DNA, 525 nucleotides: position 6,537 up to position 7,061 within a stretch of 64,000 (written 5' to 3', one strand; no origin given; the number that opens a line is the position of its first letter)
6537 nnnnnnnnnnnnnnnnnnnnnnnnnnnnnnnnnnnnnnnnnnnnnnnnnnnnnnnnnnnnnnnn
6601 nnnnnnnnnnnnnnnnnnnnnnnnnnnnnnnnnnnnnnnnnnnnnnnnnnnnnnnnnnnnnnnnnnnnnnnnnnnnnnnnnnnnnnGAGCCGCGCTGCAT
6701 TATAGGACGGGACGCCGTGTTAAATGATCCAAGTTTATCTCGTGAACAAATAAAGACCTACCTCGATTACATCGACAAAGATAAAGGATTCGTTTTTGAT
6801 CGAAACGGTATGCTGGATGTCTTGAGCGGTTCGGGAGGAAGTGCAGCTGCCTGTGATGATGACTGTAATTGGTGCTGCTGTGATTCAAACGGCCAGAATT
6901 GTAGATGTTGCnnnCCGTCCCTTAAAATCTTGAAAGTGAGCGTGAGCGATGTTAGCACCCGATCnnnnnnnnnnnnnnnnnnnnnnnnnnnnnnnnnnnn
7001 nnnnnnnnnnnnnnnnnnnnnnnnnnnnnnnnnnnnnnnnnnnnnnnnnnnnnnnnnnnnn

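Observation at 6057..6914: Calcium-binding TSP3 lipoprotein followed by a toxin-like precursor: signal peptide, pro-region, GSGGS linker and a 9-Cys C-terminal 20-mer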

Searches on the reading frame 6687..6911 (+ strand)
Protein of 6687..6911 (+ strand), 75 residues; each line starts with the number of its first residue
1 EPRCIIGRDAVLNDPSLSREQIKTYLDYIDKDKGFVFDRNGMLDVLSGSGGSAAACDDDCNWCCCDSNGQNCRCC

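Call 49: search_protein_families(library=pfam, proteins=[window:6687-6911:+], max_evalue=10)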
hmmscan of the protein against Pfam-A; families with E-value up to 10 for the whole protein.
seq(75 aa): 0 families

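Call 85: predict_structure(alignment_id=A5)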
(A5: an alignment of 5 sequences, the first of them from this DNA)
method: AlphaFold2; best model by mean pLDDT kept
length: 75 residues; sequences in the alignment: 5
mean_pLDDT: 63.8   pTM: 0.41
mean pLDDT of the five models: 63.8, 63.5, 60.9, 57.1, 55.9
residues with pLDDT >= 90: 0; 70-90: 24; 50-70: 40; < 50: 11
segments of 3 or more residues with pLDDT < 50: 1-4, 46-52
pLDDT, mean of each block of 10 residues (from residue 1): 53 78 75 64 51 58 67 68
secondary structure, 60 per line:
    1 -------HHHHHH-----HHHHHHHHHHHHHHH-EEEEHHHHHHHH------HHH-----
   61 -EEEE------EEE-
elements in order: H8-13 H19-33 E35-38 H39-46 E62-65 E72-74

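Call 88: fold_search(model_id=the predicted structure, library=pdb)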
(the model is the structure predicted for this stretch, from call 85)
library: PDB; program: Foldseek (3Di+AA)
matches with E <= 10: 23; with E <= 0.001: 0
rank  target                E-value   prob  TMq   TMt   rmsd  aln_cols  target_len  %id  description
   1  2es4_E                3.3e+00  0.14  0.32  0.09   8.5        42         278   26  Crystal structure of the Burkholderia glumae lipase-specific foldase in complex with its cognate lipase (released 2006-03-07)
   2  7ta3_A                3.8e+00  0.30  0.31  0.68   0.8        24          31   21  Trimer-to-Monomer Disruption of Tumor Necrosis Factor-alpha (TNF-alpha) by alpha-peptide-3 (released 2022-06-29)
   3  8vl4_MODEL_1_A        3.8e+00  0.09  0.28  0.22   3.5        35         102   20  Solution NMR Structure of de novo design protein 312 parent (released 2024-08-07)
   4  9l5s_CV               4.1e+00  0.08  0.29  0.31   8.4        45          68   29  Cryo-EM structure of the thermophile spliceosome (state B*Q1) (released 2025-03-12)
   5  1zdc_MODEL_1_A        4.4e+00  0.33  0.32  0.68   0.7        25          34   32  DISULFIDE-STABILIZED MINI PROTEIN A DOMAIN, Z34C, NMR, 24 STRUCTURES (released 1997-09-17)
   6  7o41_B                5.4e+00  0.02  0.22  0.04  12.1        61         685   13  Hexameric composite model of the Inner Membrane Complex (IMC) with the Arches from the fully-assembled R388 type IV se (released 2022-06-22)
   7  8ab0_F                6.6e+00  0.02  0.21  0.12  11.1        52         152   10  Complex of RecO-RecR-DNA from Thermus thermophilus. (released 2023-04-26)
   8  7ta6_I                7.6e+00  0.08  0.23  0.53   2.6        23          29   26  Trimer-to-Monomer Disruption of Tumor Necrosis Factor-alpha (TNF-alpha) by unnatural alpha/beta-peptide-1 (released 2022-06-29)
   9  6k68_E                7.6e+00  0.08  0.32  0.47   7.3        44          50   18  Application of anti-helix antibodies in protein structure determination (8420-3MNZ) (released 2019-08-14)
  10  5wlq                  7.6e+00  0.01  0.17  0.13  14.5        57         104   21  Crystal Structure of Amino Acids 1677-1755 of Human Beta Cardiac Myosin Fused to Gp7 and Eb1 (released 2017-08-09)
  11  4wpb_C                8.1e+00  0.16  0.32  0.70   0.8        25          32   24  Vascular endothelial growth factor in complex with alpha/beta-VEGF-1 (released 2015-04-15)
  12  9nkp_A                8.1e+00  0.08  0.33  0.44   7.8        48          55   21  Coevolved affibody pair A5B5 (released 2026-02-04)
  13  2ynq_C                8.1e+00  0.08  0.32  0.17   8.1        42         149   21  Crystal Structure of Geobacillus thermodenitrificans EssB extracellular fragment (released 2012-12-05)
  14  3s1b_A                8.7e+00  0.15  0.32  0.66   0.8        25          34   28  The Development of Peptide-based Tools for the Analysis of Angiogenesis (released 2011-08-17)
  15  3onl_C                8.7e+00  0.03  0.23  0.19   7.3        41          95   17  yeast Ent3_ENTH-Vti1p_Habc complex structure (released 2011-07-20)
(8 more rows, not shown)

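Call 89: search_solved_structures(query=A5, max_evalue=10, show_alignments=1)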
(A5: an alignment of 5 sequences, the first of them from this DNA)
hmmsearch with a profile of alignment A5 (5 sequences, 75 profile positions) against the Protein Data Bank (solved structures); distinct sequences matched with E-value up to 10: 7.
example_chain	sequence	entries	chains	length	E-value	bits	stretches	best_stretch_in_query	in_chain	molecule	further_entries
6tap_A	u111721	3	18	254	0.43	14.2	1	5-72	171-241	Activity-regulated cytoskeleton associated protein 1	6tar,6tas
7sap_A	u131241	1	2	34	0.49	14.1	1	56-73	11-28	Serine protease inhibitor I/II-like Protein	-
3wgj_A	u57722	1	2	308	0.55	13.9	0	8-52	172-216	Cell division protein FtsZ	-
7yh2_A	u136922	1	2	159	0.56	13.9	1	16-62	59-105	TRAPPC3 from Thorarchaeota AB25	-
6qzk_A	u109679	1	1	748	1.2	12.8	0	16-48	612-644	Protein argonaute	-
5xdv_A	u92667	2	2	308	1.9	12.2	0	8-52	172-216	Cell division protein FtsZ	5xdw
6sao_A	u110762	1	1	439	2.7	11.7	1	43-68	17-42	amylase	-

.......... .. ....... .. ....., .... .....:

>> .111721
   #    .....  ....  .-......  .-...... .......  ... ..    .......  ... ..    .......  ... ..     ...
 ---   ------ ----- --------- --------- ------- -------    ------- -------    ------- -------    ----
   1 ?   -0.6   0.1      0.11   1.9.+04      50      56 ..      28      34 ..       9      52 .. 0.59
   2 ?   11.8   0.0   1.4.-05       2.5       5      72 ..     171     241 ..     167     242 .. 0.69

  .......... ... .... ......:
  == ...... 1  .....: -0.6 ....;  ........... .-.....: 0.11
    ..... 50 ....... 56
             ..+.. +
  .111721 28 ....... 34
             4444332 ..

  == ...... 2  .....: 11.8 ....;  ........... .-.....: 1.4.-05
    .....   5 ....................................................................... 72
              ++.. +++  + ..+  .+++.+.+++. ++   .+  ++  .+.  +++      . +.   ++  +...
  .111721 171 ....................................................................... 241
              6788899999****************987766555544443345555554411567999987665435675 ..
